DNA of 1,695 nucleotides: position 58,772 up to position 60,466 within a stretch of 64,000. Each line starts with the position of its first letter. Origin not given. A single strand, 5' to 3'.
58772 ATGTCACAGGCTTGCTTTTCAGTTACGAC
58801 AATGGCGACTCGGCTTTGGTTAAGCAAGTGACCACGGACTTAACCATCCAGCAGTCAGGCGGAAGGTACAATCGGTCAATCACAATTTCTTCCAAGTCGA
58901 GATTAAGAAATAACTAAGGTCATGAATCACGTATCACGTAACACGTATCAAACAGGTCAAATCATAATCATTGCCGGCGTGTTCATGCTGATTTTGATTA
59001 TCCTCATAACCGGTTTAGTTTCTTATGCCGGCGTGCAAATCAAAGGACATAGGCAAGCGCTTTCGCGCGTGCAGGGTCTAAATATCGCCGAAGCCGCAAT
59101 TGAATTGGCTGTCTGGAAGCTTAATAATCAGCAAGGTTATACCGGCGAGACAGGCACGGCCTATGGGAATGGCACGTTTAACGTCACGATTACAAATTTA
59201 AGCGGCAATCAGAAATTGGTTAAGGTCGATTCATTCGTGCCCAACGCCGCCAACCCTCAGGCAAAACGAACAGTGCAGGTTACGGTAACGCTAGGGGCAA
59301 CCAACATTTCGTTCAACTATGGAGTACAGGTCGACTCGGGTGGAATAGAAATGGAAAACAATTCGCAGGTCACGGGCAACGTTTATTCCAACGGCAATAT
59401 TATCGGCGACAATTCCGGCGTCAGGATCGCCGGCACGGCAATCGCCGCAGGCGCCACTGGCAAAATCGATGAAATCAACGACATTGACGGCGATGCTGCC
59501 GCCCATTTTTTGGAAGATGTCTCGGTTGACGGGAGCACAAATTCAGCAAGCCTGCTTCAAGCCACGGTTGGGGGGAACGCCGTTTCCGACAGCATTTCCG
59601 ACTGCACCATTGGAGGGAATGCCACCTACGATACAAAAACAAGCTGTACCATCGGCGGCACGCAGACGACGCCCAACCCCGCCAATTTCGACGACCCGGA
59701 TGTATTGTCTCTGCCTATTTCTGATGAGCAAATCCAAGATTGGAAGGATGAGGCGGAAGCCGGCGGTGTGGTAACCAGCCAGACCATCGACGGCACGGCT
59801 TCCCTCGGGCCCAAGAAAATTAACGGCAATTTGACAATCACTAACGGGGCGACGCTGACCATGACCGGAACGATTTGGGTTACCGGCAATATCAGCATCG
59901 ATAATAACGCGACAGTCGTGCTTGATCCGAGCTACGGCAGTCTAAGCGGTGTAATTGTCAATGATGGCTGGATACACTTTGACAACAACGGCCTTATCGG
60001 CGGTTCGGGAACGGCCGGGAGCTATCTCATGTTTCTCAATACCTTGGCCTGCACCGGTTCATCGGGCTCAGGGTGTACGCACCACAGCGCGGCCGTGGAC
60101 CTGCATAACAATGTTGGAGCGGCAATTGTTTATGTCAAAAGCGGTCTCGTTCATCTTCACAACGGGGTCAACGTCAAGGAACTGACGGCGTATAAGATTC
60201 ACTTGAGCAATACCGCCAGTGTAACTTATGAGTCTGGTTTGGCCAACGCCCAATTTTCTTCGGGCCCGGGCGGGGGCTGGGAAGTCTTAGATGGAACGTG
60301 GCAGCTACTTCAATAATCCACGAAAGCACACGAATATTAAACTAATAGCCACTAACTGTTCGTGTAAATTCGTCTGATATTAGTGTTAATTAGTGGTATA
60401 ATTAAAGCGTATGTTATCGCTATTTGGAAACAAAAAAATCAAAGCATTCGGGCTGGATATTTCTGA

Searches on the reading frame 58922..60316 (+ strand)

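Call 4: search_protein_families(library=pfam, proteins=[window:58922-60316:+], max_evalue=0.1)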
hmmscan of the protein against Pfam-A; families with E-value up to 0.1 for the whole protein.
window:58922-60316:+ (464 aa): 1 family
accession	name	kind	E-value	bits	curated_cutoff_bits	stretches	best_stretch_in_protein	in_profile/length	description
PF18886.6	DUF5649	-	0.0041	17.8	25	1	284-337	4-57/68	Repeats of unknown function (DUF5649)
